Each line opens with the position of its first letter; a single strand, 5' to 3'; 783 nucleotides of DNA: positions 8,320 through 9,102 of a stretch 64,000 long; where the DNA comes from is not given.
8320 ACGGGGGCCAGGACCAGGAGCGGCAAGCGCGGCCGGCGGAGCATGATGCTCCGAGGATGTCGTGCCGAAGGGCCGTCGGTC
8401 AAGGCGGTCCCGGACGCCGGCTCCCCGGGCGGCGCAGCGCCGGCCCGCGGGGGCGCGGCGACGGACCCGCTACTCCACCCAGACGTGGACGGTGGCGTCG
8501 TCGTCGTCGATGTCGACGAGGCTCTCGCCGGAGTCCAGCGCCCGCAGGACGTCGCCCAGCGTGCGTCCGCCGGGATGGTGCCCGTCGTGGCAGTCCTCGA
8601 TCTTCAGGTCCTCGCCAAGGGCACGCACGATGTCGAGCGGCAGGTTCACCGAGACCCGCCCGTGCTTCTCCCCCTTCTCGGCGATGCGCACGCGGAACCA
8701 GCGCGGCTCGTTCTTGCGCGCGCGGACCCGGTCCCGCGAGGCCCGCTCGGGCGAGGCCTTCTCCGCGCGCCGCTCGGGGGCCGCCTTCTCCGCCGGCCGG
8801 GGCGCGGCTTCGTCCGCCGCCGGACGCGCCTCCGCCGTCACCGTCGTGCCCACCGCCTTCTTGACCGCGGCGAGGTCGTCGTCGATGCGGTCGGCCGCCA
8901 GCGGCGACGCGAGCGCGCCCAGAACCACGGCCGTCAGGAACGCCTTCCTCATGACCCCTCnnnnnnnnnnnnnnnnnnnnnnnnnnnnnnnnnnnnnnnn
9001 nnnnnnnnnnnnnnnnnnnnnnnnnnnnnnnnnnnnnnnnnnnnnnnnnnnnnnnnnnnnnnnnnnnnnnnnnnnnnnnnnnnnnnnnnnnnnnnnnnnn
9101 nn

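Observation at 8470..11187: ECF sigma / zf-HC2 anti-sigma operon feeding two secreted proteins that share an unrecognised about 75-aa C-terminal domain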

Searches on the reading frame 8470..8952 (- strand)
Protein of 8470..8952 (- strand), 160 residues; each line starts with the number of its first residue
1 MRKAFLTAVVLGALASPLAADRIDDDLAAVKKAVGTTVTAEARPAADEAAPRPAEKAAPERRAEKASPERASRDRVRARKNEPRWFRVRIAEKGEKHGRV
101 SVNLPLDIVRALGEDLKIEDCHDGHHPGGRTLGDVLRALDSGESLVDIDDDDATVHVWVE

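Call 4: search_protein_families(library=pfam, proteins=[window:8470-8952:-], max_evalue=1)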
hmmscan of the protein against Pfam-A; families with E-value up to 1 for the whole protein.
window:8470-8952:- (160 aa): 2 families
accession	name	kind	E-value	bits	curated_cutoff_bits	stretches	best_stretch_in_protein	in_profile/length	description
PF01499.21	Herpes_UL25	-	0.053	12.5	25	1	20-110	69-159/555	Herpesvirus UL25 family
PF00428.24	Ribosomal_60s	-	0.28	12.2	28.1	1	9-65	21-76/88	60s Acidic ribosomal protein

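Call 6: search_protein_families(library=ncbifam, proteins=[window:8470-8952:-], max_evalue=1)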
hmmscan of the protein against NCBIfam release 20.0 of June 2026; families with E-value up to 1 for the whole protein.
window:8470-8952:- (160 aa): 3 families
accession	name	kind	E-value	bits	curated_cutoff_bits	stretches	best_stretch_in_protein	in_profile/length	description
NF058527.1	HistKinChvGCaul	equivalog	0.0024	16.7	740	1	26-112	124-207/535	two-component sensor histidine kinase ChvG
NF046106.1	ResusProRpf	equivalog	0.54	9.8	180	1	25-79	131-183/258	resuscitation-promoting factor Rpf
NF033760.1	gliding_GltG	equivalog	0.57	8.6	650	1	27-104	134-206/650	adventurous gliding motility protein GltG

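Call 18: find_encoding_contigs(protein=window:8470-8952:-, flank=10000, max_places=3)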
Protein window:8470-8952:- (160 aa): no gene with exactly this product is on record in the collection.

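Call 33: find_related_loci(query=A3, collection=genome_contigs, flank=6000)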
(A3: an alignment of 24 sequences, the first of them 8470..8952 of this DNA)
Query A3 (160 aa) in genome_contigs; peptide patterns used: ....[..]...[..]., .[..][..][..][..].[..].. (x = any residue, [..] = any of these).
111 stretches matched a pattern; 21 encode a relative of the query (tblastn E <= 1e-3); 21 distinct loci.
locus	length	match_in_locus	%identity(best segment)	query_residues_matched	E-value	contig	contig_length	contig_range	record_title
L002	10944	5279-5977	46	1-160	2e-35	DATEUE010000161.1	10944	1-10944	MAG TPA_asm: Vicinamibacteria bacterium isolate SMAG_U8333 k141_3534927, whole genome shotgun sequence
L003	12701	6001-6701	51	21-160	1e-34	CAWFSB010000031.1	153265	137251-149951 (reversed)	MAG: uncultured Acidobacteriota bacterium isolate MFD00905.bin.3.32 genome assembly, contig: contig_40326, whole genome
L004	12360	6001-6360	50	30-160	6e-31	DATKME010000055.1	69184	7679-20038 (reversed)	MAG TPA_asm: Vicinamibacteria bacterium isolate SMAG_U14703 k141_1038141, whole genome shotgun sequence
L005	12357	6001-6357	46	13-160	7e-29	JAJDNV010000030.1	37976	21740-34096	MAG: Acidobacteria bacterium isolate ALSabin.176 k141_2703865, whole genome shotgun sequence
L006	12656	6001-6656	45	1-160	3e-28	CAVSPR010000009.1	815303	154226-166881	MAG: uncultured Acidobacteriota bacterium isolate MFD02979.bin.2.94 genome assembly, contig: contig_74569, whole genome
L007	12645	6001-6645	54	57-160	1e-27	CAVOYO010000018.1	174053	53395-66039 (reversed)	MAG: uncultured Acidobacteriota bacterium isolate MFD09779.bin.2.31 genome assembly, contig: contig_55428, whole genome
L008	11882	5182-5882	42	1-160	4e-27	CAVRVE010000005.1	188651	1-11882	MAG: uncultured Acidobacteriota bacterium isolate MFD02242.bin.2.9 genome assembly, contig: contig_14079, whole genome s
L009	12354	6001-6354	49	21-160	2e-26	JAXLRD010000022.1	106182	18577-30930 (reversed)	MAG: Vicinamibacteria bacterium isolate STL-ACI20 C2.206.fa-22, whole genome shotgun sequence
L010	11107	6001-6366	45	24-160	5e-26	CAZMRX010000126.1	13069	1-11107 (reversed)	MAG TPA_asm: uncultured Acidobacteriota bacterium isolate SRP287453_co1_166 genome assembly, contig: NODE_8946_length_13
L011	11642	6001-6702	42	24-160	6e-26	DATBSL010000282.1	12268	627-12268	MAG TPA_asm: Vicinamibacteria bacterium isolate SMAG_U4156 k141_1422032, whole genome shotgun sequence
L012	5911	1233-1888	43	22-160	6e-26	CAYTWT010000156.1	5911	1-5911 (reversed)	MAG TPA_asm: uncultured Acidobacteriota bacterium isolate binchicken_co165_5 genome assembly, contig: k141_2328405, whol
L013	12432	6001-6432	49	1-160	8e-32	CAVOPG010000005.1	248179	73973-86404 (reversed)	MAG: uncultured Acidobacteriota bacterium isolate MFD10007.bin.2.143 genome assembly, contig: contig_30439, whole genome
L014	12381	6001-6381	44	27-160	2e-23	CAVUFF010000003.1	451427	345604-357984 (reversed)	MAG: uncultured Acidobacteriota bacterium isolate MFD04944.bin.3.170 genome assembly, contig: contig_31070, whole genome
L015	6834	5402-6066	63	85-160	2e-25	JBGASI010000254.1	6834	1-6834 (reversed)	MAG: Vicinamibacteria bacterium isolate MAG_AAO_AS.80 AAOAS-80_scaffold_21477, whole genome shotgun sequence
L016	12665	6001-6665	58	84-160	9e-25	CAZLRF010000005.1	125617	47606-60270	MAG TPA_asm: uncultured Acidobacteriota bacterium isolate binchicken_co274_304 genome assembly, contig: NODE_295_length_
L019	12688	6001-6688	43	47-160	1e-21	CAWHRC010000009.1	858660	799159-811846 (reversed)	MAG: uncultured Acidobacteriota bacterium isolate MFD05942.bin.2.206 genome assembly, contig: contig_26528, whole genome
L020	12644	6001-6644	36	20-160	2e-15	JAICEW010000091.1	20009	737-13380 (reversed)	MAG: Vicinamibacteria bacterium isolate BD_ISSM_2_bin.32 k141_2770619_length_20009_cov_11.4055, whole genome shotgun seq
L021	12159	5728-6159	37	1-160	4e-15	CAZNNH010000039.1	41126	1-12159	MAG TPA_asm: uncultured Acidobacteriota bacterium isolate binchicken_co129_729 genome assembly, contig: NODE_2341_length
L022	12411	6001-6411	40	1-160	4e-27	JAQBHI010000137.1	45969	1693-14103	MAG: Acidobacteriota bacterium isolate MAG_453_bin-14 453_bin-14_ctg-137, whole genome shotgun sequence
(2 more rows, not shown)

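Call 52: predict_structure(alignment_id=A3)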
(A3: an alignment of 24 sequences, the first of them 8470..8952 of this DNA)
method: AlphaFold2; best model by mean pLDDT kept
length: 160 residues; sequences in the alignment: 24
mean_pLDDT: 64.1   pTM: 0.43
mean pLDDT of the five models: 64.1, 63.8, 62.6, 60.4, 60.4
residues with pLDDT >= 90: 0; 70-90: 58; 50-70: 85; < 50: 17
segments of 3 or more residues with pLDDT < 50: 16-18
pLDDT, mean of each block of 10 residues (from residue 1): 56 52 55 54 51 55 50 59 78 63 83 81 63 84 73 68
secondary structure, 60 per line:
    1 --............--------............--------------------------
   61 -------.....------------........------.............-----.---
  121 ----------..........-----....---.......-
elements in order: H3-14 H23-34 H68-72 E85-92 E99-105 H106-111 H132-140 E146-149 E153-159

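Call 80: search_protein_families(library=pfam, proteins=[L021:4071-4844:+, L022:4344-5147:+, L004:4284-5066:+, L019:4613-5398:+, L020:4661-5395:+], max_evalue=1)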
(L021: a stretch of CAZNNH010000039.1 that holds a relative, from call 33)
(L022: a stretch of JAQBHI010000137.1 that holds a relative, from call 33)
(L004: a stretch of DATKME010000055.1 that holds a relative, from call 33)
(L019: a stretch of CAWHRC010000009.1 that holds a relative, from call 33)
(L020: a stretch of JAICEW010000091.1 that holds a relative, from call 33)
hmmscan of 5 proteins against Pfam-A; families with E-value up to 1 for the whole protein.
L021:4071-4844:+ (257 aa): 4 families
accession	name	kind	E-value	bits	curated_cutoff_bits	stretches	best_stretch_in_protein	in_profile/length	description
PF13490.11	zf-HC2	-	2.2e-08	34.4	22.2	1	9-40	4-35/35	Putative zinc-finger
PF22618.1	RskA_N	-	0.033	14.8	27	1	20-41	12-33/48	Anti-sigma-K factor RskA, N-terminal domain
PF02173.22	pKID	-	0.043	13.7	25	1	177-192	4-19/41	pKID domain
PF05157.20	MshEN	-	0.22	11.9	23.1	1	122-164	8-51/90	MshEN domain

L022:4344-5147:+ (267 aa): 1 family
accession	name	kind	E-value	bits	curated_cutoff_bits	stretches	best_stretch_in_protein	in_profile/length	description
PF13490.11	zf-HC2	-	0.00082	19.9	22.2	1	10-42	3-35/35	Putative zinc-finger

L004:4284-5066:+ (260 aa): 1 family
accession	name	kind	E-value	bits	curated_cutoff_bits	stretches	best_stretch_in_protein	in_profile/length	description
PF13490.11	zf-HC2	-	0.0022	18.5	22.2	1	7-38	4-35/35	Putative zinc-finger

L019:4613-5398:+ (261 aa): 1 family
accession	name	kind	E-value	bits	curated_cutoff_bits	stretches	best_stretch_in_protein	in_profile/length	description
PF13490.11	zf-HC2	-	0.00014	22.3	22.2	1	9-39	5-35/35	Putative zinc-finger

L020:4661-5395:+ (244 aa): 2 families
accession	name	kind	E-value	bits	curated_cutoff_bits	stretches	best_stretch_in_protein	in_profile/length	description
PF13490.11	zf-HC2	-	1.8e-08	34.8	22.2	1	8-39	4-35/35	Putative zinc-finger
PF04380.18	BMFP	-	0.18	12.7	37.2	1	194-241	4-49/77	Membrane fusogenic activity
